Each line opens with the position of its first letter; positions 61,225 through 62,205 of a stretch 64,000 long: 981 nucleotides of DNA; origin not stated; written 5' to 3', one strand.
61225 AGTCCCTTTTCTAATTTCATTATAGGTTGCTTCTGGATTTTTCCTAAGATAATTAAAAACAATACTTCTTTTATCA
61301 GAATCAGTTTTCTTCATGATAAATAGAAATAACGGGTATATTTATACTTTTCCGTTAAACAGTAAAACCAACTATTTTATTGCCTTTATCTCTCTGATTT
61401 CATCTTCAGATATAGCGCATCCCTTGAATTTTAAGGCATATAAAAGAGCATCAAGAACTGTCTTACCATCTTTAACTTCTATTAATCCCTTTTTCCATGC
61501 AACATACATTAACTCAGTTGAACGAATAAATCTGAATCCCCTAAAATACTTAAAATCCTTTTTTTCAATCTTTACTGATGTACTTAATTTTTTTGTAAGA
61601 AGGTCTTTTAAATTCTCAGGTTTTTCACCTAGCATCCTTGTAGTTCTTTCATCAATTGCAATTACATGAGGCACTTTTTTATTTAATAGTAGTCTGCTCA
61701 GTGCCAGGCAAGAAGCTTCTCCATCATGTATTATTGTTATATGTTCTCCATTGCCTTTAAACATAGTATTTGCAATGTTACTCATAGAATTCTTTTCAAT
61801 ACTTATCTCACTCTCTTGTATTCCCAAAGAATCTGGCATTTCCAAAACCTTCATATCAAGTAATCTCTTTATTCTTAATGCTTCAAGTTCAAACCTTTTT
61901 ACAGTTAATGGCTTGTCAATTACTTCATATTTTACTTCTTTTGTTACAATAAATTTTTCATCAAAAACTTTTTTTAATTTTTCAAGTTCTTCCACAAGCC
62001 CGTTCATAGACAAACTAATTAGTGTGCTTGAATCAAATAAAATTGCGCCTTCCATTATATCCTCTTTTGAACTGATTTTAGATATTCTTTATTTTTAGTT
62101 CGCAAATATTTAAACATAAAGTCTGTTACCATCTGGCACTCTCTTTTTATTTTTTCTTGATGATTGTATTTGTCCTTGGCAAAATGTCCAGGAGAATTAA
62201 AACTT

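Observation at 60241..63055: Coupled HTH / minimal-NTase / PIN operon followed by a 4x HTH-repeat Hjc/Mrr-like nuclease, abutting tRNA-Trp: candidate novel TA or defence module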

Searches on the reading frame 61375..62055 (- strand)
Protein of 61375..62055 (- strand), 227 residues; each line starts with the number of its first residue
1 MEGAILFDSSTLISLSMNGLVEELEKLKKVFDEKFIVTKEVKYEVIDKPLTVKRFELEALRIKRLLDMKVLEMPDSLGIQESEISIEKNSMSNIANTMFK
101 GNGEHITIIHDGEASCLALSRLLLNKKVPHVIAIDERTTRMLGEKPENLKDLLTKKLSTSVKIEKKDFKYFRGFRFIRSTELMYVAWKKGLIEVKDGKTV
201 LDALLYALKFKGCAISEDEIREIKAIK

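Call 4: search_protein_families(library=pfam, proteins=[window:61375-62055:-], max_evalue=1)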
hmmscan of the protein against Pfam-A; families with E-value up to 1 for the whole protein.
window:61375-62055:- (227 aa): 0 families

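Call 5: search_protein_families(library=ncbifam, proteins=[window:61375-62055:-], max_evalue=1)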
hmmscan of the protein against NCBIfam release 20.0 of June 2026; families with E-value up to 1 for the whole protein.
window:61375-62055:- (227 aa): 1 family
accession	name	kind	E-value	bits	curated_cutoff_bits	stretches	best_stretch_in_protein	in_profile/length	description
NF042949.2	3PPDioc_HcaD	equivalog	0.17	10.6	450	1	104-206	2-104/386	3-phenylpropionate/cinnamic acid dioxygenase ferredoxin--NAD(+) reductase subunit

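Call 6: search_protein_families(library=padloc, proteins=[window:61375-62055:-], max_evalue=1)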
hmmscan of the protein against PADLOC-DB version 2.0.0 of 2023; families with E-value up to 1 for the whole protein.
window:61375-62055:- (227 aa): 0 families

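Call 7: search_solved_structures(query=window:61375-62055:-, max_evalue=10, show_alignments=2)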
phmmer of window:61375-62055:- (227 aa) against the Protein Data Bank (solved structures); distinct sequences matched with E-value up to 10: 0.

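Call 10: find_homologous_proteins(query=window:61375-62055:-)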
Query window:61375-62055:- (227 aa): 2536 proteins with E <= 0.001 among 3393 candidates; the best 120 are listed.
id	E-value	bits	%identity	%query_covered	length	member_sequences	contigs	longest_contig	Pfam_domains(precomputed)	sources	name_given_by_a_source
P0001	2.0e-117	408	84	100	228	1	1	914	PF11848.14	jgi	jgi:predicted DNA-binding protein (UPF0251 family)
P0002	3.6e-111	388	100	81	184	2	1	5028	-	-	-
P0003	1.0e-106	373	77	100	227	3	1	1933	PF11848.14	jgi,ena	-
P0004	7.0e-104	364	76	100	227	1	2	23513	-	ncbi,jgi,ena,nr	ncbi:hypothetical protein DRN73_02565 [Candidatus Pacearchaeota archaeon]|nr:MAG: hypothetical prote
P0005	1.1e-103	363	74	100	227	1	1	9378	PF11848.14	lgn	-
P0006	3.2e-103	362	74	100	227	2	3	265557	PF11848.14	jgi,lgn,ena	-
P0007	4.8e-103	361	75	100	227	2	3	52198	PF11848.14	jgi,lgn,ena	-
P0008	6.3e-103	361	71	100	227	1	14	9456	-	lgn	-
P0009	1.6e-102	359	74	100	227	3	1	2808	PF11848.14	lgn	-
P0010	2.5e-102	359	74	100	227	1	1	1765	-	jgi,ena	-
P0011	5.4e-102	358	70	100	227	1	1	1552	-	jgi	jgi:hypothetical protein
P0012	1.2e-101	357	74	100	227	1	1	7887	PF11848.14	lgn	-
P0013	3.0e-101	355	73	100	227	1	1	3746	PF11848.14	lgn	-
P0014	4.0e-101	355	71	100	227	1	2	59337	-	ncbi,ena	-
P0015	4.0e-101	355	71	100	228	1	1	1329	-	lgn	-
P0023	8.8e-98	344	72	99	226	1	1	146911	PF11848.14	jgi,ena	-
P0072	3.6e-81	290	62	97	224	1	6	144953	-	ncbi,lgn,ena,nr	ncbi:hypothetical protein KAJ87_00995 [Candidatus Pacearchaeota archaeon]|nr:hypothetical protein [C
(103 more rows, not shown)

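Call 11: find_encoding_contigs(protein=P0006, flank=6000, max_places=2)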
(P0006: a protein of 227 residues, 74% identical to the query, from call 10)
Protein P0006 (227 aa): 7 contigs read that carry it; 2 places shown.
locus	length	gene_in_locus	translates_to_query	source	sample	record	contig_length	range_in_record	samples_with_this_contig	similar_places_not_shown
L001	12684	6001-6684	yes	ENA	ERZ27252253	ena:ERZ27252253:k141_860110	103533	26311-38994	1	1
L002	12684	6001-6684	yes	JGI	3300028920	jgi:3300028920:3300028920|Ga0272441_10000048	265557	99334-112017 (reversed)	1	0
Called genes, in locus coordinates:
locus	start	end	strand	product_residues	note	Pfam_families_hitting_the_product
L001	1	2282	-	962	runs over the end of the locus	-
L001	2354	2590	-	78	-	PF01599:Ribosomal_S27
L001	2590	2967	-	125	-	PF01282:Ribosomal_S24e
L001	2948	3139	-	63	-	PF06093:Spt4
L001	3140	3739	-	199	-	PF03876:SHS2_Rpb7-N, PF00575:S1 (weak)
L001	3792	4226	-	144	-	-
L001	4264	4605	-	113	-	PF18477:PIN_9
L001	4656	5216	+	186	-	-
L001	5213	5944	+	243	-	PF01209:Ubie_methyltran, PF02353:CMAS (weak), PF13489:Methyltransf_23, PF06325:PrmA, PF13847:Methyltransf_31, PF08241:Methyltransf_11, PF08242:Methyltransf_12, PF13649:Methyltransf_25, +3 more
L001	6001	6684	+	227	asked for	PF11848:DUF3368 (faint)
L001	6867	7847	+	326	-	PF00149:Metallophos (faint)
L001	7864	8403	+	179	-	-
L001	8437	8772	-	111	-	PF02643:DUF192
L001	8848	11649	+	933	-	PF00082:Peptidase_S8, PF17957:Big_7 (weak)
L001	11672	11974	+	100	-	PF01022:HTH_5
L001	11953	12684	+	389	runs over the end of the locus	PF00155:Aminotran_1_2 (weak), PF00266:Aminotran_5, PF01212:Beta_elim_lyase, PF01041:DegT_DnrJ_EryC1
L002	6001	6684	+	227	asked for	PF11848:DUF3368 (faint)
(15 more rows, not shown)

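Call 12: find_encoding_contigs(protein=P0072, flank=6000, max_places=2)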
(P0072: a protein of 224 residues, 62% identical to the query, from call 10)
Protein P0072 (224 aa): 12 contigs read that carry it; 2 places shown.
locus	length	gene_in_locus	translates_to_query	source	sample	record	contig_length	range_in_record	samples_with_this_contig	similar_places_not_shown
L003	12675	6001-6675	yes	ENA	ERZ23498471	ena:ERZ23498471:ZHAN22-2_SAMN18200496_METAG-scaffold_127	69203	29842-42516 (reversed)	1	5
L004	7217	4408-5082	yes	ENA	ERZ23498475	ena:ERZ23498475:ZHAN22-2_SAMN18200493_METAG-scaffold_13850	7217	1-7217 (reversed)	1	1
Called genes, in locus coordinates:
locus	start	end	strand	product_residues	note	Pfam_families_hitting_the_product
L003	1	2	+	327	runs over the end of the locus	PF01336:tRNA_anti-codon (weak), PF01966:HD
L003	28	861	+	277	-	-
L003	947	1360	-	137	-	-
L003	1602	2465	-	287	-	PF02616:SMC_ScpA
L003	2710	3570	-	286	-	PF00089:Trypsin, PF13365:Trypsin_2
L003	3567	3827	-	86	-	PF01599:Ribosomal_S27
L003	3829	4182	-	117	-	PF01282:Ribosomal_S24e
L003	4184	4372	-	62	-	PF06093:Spt4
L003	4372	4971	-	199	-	PF03876:SHS2_Rpb7-N, PF00575:S1 (weak)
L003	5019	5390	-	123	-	PF18477:PIN_9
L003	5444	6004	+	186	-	-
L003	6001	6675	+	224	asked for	-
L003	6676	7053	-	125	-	-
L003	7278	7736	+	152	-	-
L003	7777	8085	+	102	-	PF01022:HTH_5, PF01978:TrmB (weak)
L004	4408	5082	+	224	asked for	-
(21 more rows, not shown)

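Call 13: find_encoding_contigs(protein=P0023, flank=6000, max_places=2)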
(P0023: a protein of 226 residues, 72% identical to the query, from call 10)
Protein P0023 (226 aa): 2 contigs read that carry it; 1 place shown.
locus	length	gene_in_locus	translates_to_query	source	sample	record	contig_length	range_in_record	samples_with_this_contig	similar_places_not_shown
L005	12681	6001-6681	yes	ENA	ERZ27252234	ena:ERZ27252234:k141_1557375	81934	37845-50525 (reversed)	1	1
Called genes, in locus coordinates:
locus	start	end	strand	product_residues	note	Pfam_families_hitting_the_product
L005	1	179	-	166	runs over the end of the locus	-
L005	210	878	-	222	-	PF01902:Diphthami_syn_2_N, PF28410:Diphthami_syn_2_C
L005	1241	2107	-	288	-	PF02616:SMC_ScpA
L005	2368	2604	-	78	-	PF01599:Ribosomal_S27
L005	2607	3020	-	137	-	PF01282:Ribosomal_S24e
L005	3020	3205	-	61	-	PF06093:Spt4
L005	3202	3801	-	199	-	PF03876:SHS2_Rpb7-N, PF00575:S1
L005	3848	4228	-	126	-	PF18477:PIN_9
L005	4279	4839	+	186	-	-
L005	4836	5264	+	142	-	PF00583:Acetyltransf_1, PF13673:Acetyltransf_10, PF13508:Acetyltransf_7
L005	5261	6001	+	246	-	PF01209:Ubie_methyltran, PF02353:CMAS (weak), PF03141:Methyltransf_29 (weak), PF13489:Methyltransf_23, PF13847:Methyltransf_31, PF08241:Methyltransf_11, PF08242:Methyltransf_12, PF13649:Methyltransf_25, +1 more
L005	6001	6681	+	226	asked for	PF11848:DUF3368 (faint)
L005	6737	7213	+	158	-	PF07750:GcrA (weak)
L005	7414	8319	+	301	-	-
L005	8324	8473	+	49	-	-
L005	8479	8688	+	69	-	-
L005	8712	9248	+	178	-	-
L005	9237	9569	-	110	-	PF02643:DUF192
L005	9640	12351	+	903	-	-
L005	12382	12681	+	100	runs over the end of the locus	PF01022:HTH_5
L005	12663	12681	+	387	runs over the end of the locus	PF00266:Aminotran_5, PF01212:Beta_elim_lyase, PF01041:DegT_DnrJ_EryC1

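Call 17: find_related_loci(query=A1, collection=genome_contigs, flank=7000)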
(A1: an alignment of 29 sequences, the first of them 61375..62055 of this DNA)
Query A1 (227 aa) in genome_contigs; peptide patterns used: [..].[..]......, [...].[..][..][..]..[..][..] (x = any residue, [..] = any of these).
343 stretches matched a pattern; 276 encode a relative of the query (tblastn E <= 1e-3); the best 80 are kept; 80 distinct loci.
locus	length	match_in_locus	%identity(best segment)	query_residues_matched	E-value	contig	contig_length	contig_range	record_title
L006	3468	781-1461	76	1-227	1e-115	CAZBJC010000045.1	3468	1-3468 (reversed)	MAG TPA_asm: Candidatus Woesearchaeota archaeon isolate binchicken_co256_53 genome assembly, contig: NODE_93404_length_3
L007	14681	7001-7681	71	1-227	1e-109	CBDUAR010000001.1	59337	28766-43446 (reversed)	MAG TPA_asm: uncultured archaeon isolate ERR2431951_metabat2_56 genome assembly, contig: ERZ23879989.33, whole genome sh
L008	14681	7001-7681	74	1-227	1e-109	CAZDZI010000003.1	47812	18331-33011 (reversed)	MAG TPA_asm: Candidatus Woesearchaeota archaeon isolate binchicken_co150_114 genome assembly, contig: NODE_1502_length_4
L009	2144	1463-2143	71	1-227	1e-112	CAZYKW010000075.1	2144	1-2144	MAG TPA_asm: Candidatus Woesearchaeota archaeon isolate binchicken_co334_135 genome assembly, contig: NODE_123869_length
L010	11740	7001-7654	68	1-218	1e-99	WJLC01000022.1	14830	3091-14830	MAG: Candidatus Pacearchaeota archaeon isolate Bin_078 k141_1507437, whole genome shotgun sequence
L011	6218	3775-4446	62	4-227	2e-89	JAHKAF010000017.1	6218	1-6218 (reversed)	MAG: Nanoarchaeota archaeon isolate Undefined_mixed_planktonic.mb.23 Undefined_mixed_pl.mb.23_k141_277627, whole genome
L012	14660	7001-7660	62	4-224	1e-88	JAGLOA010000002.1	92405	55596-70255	MAG: Candidatus Pacearchaeota archaeon isolate RS_7_11 ROV157_7.bin.11.fa_2, whole genome shotgun sequence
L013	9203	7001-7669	62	4-227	4e-87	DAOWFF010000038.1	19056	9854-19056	MAG TPA_asm: archaeon isolate CSMAG_1958 CSMAG_1958_k141_4483731_length_19056_cov_8.0000, whole genome shotgun sequence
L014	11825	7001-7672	60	4-227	9e-87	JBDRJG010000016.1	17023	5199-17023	MAG: Candidatus Iainarchaeum archaeon isolate MEGAHIT-group-1.632 k141_3802922, whole genome shotgun sequence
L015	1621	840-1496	60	5-224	2e-91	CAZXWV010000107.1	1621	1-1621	MAG TPA_asm: Candidatus Woesearchaeota archaeon isolate SRP050083_co2_138 genome assembly, contig: NODE_92409_length_162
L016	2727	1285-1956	62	4-227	6e-88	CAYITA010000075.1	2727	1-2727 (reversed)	MAG TPA_asm: Candidatus Woesearchaeota archaeon isolate ERP119705_co5_89 genome assembly, contig: NODE_60274_length_2727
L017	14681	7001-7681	59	1-227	7e-86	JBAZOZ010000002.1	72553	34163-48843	MAG: Candidatus Pacearchaeota archaeon isolate SO_2017_SWC_18 scaffold_383_c1_LP-4_2017, whole genome shotgun sequence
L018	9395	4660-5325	63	4-226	7e-86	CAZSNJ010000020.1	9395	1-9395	MAG TPA_asm: Candidatus Woesearchaeota archaeon isolate SRP260945_co4_228 genome assembly, contig: NODE_2940_length_9395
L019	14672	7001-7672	59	4-227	2e-85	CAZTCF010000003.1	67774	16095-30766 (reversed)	MAG TPA_asm: Candidatus Woesearchaeota archaeon isolate binchicken_co111_164 genome assembly, contig: NODE_699_length_67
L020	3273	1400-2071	61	4-227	1e-85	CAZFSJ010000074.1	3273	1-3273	MAG TPA_asm: Candidatus Woesearchaeota archaeon isolate binchicken_co151_555 genome assembly, contig: NODE_63803_length_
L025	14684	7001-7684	58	1-227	1e-83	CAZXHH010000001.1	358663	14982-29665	MAG TPA_asm: Candidatus Woesearchaeota archaeon isolate SRP220891_co1_51 genome assembly, contig: NODE_15_length_358663_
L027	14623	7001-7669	59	4-227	4e-83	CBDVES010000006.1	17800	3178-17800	MAG TPA_asm: uncultured archaeon isolate SRR22302360_concoct_122 genome assembly, contig: ERZ25073602.827, whole genome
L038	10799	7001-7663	63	5-226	6e-81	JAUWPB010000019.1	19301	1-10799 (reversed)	MAG: Nanoarchaeota archaeon isolate CSMAG_2465 CSMAG_2465_k141_300603_length_19301_cov_50.8852, whole genome shotgun seq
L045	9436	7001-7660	64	4-224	5e-80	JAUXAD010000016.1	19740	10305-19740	MAG: archaeon isolate CSMAG_2753 CSMAG_2753_k141_889225_length_19740_cov_12.5157, whole genome shotgun sequence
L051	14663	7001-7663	59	5-226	2e-79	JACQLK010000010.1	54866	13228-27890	MAG: Candidatus Pacearchaeota archaeon isolate NC_groundwater_1201_Ag_S-0.1um_38_135 S_p1_S3_coassembly_k141_871382, who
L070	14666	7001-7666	58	4-226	1e-77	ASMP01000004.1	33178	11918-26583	Nanoarchaeota archaeon SCGC AAA011-D5 A11D05DRAFT_contig_3_0.4_C, whole genome shotgun sequence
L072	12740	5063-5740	55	1-227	9e-78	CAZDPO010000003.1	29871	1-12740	MAG TPA_asm: Candidatus Woesearchaeota archaeon isolate SRP178699_co1_618 genome assembly, contig: NODE_1663_length_2987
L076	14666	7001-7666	54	2-224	7e-77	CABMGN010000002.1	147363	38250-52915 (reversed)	uncultured archaeon isolate LFW-170_3 genome assembly, contig: LFW1703_2, whole genome shotgun sequence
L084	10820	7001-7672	58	4-227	2e-75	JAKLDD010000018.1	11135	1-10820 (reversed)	MAG: Nanoarchaeota archaeon isolate RA.bin101 RA.bin101_18, whole genome shotgun sequence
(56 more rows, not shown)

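Call 21: predict_structure(alignment_id=A1)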
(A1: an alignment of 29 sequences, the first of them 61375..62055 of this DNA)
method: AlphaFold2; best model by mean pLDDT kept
length: 227 residues; sequences in the alignment: 29
mean_pLDDT: 85.8   pTM: 0.83
mean pLDDT of the five models: 85.8, 85.4, 83.9, 78.3, 73.5
residues with pLDDT >= 90: 99; 70-90: 112; 50-70: 15; < 50: 1
segments of 3 or more residues with pLDDT < 50: none
pLDDT, mean of each block of 10 residues (from residue 1): 82 86 84 90 95 92 94 94 95 92 91 93 91 85 86 90 86 83 70 68 74 74 76
secondary structure, 60 per line:
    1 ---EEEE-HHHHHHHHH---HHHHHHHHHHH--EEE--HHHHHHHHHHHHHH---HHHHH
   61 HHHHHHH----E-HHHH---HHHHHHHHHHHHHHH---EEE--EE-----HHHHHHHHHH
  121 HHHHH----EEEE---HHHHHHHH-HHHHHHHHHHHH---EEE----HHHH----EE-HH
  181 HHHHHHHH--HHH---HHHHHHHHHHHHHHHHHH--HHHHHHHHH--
elements in order: E4-7 H9-17 H21-31 E34-36 H39-52 H56-67 H74-77 H81-95 E99-101 H111-125 E130-133 H137-144 H146-157 E161-163 H168-171 H179-188 H197-214 H217-225

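Call 24: fold_search(model_id=the predicted structure, library=pdb)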
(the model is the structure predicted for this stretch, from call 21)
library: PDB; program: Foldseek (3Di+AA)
matches with E <= 10: 267; with E <= 0.001: 0
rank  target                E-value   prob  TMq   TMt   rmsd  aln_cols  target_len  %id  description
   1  1ye5_B                5.9e-03  1.00  0.40  0.57   6.5       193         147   12  Crystal structure of hypothetical protein of unknown function from pyrococcus horikoshii OT3 (released 2005-05-17)
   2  1y82_A                1.2e-02  1.00  0.44  0.64   6.6       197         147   12  Conserved hypothetical protein Pfu-367848-001 from Pyrococcus furiosus (released 2005-01-25)
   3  1o4w                  3.3e-02  0.82  0.28  0.42   8.6       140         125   16  CRYSTAL STRUCTURE OF a PIN (PILT N-TERMINUS) DOMAIN CONTAINING PROTEIN (AF0591) FROM ARCHAEOGLOBUS FULGIDUS AT 1.90 A RE (released 2003-07-29)
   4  4chg_A                6.2e-02  0.96  0.37  0.57   4.6       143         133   15  Crystal structure of VapBC15 complex from Mycobacterium tuberculosis (released 2014-11-12)
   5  1w8i                  1.0e-01  0.95  0.36  0.50   4.7       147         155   12  The Structure of gene product af1683 from Archaeoglobus fulgidus. (released 2004-11-16)
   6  2fe1                  1.2e-01  0.97  0.36  0.59   4.6       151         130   12  Crystal Structure of PAE0151 from Pyrobaculum aerophilum (released 2005-12-27)
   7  5x3t_B                1.5e-01  0.90  0.36  0.54   4.2       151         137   12  VapBC from Mycobacterium tuberculosis (released 2017-06-07)
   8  3zvk_A                1.5e-01  0.84  0.34  0.52   5.2       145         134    9  Crystal structure of VapBC2 from Rickettsia felis bound to a DNA fragment from their promoter (released 2011-12-14)
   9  3zvk_C                2.3e-01  0.93  0.40  0.63   4.2       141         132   10  Crystal structure of VapBC2 from Rickettsia felis bound to a DNA fragment from their promoter (released 2011-12-14)
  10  6l25_B                2.6e-01  0.14  0.25  0.23  12.9       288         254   11  Deoxyribonuclease from Staphylococcus aureus (released 2020-05-13)
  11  3i8o                  2.7e-01  0.38  0.26  0.39   9.3       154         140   12  A domain of a functionally unknown protein from Methanocaldococcus jannaschii DSM 2661. (released 2009-07-21)
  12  4xgr_C                3.1e-01  0.77  0.35  0.57   5.1       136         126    9  Crystal structure of addiction module from Mycobacterial species (released 2015-08-12)
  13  6l25_A                3.3e-01  0.13  0.26  0.24  13.1       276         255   12  Deoxyribonuclease from Staphylococcus aureus (released 2020-05-13)
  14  2gzx_A                3.3e-01  0.11  0.23  0.21  12.9       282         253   12  Crystal Structure of the TatD deoxyribonuclease MW0446 from Staphylococcus aureus. Northeast Structural Genomics Conso (released 2006-07-11)
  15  3zvk_B                3.7e-01  0.87  0.39  0.61   4.2       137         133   11  Crystal structure of VapBC2 from Rickettsia felis bound to a DNA fragment from their promoter (released 2011-12-14)
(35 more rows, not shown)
